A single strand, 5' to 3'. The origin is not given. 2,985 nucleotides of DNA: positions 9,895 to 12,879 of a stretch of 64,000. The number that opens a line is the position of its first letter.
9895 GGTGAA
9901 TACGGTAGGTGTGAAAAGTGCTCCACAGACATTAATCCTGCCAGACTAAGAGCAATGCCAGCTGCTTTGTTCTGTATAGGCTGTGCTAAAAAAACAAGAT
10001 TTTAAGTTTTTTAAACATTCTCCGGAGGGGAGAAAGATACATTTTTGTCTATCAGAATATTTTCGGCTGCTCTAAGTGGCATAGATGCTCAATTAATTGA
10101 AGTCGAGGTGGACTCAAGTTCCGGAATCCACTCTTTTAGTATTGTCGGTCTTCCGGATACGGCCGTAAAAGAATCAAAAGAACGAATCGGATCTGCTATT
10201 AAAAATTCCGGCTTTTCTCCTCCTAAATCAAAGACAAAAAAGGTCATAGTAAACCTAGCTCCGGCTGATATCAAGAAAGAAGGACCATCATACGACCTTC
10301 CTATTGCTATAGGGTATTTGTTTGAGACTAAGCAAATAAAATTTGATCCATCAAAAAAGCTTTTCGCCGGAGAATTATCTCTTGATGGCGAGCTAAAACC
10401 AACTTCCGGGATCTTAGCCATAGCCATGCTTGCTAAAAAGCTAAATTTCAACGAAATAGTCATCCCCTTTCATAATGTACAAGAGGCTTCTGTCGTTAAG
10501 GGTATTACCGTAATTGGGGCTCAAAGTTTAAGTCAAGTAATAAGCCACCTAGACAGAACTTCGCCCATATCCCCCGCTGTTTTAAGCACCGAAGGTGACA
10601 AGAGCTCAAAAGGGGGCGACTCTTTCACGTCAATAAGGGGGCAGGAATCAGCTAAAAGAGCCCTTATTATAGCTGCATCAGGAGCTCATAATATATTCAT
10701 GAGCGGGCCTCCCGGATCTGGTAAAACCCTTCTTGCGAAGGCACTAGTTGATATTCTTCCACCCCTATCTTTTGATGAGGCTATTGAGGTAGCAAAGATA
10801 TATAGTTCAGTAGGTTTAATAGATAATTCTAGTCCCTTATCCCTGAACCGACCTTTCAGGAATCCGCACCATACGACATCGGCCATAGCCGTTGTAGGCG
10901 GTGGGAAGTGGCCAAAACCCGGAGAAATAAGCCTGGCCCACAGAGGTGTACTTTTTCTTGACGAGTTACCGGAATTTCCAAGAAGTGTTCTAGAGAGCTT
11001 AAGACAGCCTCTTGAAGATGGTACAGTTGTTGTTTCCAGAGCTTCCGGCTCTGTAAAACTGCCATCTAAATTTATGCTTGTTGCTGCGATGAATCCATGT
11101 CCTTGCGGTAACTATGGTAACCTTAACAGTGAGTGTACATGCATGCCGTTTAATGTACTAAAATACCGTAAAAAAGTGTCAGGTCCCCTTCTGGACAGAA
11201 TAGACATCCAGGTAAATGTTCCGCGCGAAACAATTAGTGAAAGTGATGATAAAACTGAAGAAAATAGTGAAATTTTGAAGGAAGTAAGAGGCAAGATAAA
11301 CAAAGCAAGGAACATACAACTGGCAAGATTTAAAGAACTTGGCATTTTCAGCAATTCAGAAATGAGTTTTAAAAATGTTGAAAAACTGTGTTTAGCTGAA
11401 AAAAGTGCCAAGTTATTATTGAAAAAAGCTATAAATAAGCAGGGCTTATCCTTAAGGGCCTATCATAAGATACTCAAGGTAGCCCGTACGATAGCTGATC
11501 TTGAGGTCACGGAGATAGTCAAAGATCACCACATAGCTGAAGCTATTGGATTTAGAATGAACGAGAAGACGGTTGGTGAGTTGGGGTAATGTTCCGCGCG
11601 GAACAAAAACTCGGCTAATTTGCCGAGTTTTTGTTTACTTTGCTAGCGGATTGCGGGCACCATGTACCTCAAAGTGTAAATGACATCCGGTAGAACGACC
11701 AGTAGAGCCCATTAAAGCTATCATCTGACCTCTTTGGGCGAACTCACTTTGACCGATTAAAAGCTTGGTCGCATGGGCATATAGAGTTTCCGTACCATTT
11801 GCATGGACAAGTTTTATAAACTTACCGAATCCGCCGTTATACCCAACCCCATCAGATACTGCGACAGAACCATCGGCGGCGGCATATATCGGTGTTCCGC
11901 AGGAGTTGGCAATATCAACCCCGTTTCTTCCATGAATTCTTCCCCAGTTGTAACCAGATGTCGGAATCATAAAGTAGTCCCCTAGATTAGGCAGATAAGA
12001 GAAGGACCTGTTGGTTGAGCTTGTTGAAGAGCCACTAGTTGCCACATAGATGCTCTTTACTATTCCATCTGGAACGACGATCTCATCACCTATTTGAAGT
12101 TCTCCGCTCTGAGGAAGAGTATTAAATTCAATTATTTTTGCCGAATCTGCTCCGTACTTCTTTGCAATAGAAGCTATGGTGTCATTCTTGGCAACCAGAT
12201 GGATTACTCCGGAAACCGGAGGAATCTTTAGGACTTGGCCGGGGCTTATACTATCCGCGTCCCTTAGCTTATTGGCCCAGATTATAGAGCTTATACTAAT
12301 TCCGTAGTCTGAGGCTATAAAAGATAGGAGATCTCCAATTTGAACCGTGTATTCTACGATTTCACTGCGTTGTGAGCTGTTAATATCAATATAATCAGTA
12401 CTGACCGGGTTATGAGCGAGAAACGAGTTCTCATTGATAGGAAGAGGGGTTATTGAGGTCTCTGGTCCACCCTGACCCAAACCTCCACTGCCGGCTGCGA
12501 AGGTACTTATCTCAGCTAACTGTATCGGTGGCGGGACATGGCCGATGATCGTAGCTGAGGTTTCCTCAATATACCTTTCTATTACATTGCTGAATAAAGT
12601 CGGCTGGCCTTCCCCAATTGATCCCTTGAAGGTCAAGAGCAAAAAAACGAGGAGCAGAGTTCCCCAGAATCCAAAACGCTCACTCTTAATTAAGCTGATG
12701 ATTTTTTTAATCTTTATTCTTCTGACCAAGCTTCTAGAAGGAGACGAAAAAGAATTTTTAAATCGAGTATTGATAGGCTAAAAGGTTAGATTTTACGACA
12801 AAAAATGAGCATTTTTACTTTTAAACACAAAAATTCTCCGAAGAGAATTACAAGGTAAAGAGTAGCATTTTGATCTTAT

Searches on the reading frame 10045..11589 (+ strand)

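Call 32: search_protein_families(library=pfam, proteins=[window:10045-11589:+], max_evalue=0.00001)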
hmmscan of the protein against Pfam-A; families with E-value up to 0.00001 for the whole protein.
window:10045-11589:+ (514 aa): 6 families
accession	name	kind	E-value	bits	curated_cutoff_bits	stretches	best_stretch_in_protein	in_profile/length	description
PF01078.27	Mg_chelatase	-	2.1e-88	295.6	20.3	1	194-397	2-204/207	Magnesium chelatase, subunit ChlI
PF13541.12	ChlI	-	4.2e-43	146.5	27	1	20-144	1-121/121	Subunit ChlI of Mg-chelatase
PF13335.12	Mg_chelatase_C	-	1.4e-26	93.3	26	1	412-504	5-94/94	Magnesium chelatase, subunit ChlI C-terminal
PF07728.20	AAA_5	-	2.5e-09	37.7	22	1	216-353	1-125/139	AAA domain (dynein-related subfamily)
PF00493.29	MCM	-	8.1e-07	28.8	23.3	0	292-392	114-204/224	MCM P-loop domain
PF00158.32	Sigma54_activat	-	4.2e-06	27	20.2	0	290-350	84-142/168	Sigma-54 interaction domain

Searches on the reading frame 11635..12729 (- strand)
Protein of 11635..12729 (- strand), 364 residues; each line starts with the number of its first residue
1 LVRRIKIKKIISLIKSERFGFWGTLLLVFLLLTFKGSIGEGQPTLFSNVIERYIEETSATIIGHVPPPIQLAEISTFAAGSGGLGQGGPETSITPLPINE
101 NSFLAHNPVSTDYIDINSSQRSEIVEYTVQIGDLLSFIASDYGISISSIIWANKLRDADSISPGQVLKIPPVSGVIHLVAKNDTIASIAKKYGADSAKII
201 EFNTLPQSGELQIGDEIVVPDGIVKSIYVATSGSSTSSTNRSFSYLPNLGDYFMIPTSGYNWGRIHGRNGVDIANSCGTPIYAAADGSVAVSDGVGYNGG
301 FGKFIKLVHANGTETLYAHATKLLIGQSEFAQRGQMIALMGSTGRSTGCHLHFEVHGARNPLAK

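Call 33: search_protein_families(library=pfam, proteins=[window:11635-12729:-], max_evalue=0.01)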
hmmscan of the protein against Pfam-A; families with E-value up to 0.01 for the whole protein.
window:11635-12729:- (364 aa): 4 families
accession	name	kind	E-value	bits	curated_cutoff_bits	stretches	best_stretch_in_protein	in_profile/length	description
PF01551.29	Peptidase_M23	-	2.3e-25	89.1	28.7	1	268-361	3-93/96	Peptidase family M23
PF01476.26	LysM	-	9.6e-24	83.5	20.9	2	127-170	1-43/43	LysM domain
PF23473.1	LysM3_LYK4_5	-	5.2e-10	39.7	29.3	2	126-163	4-40/48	LYK4/5 LysM3 domain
PF23446.1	LysM1_NFP_LYK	-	0.00014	23.1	36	0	183-220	16-54/60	NFP/LYK LysM1 domain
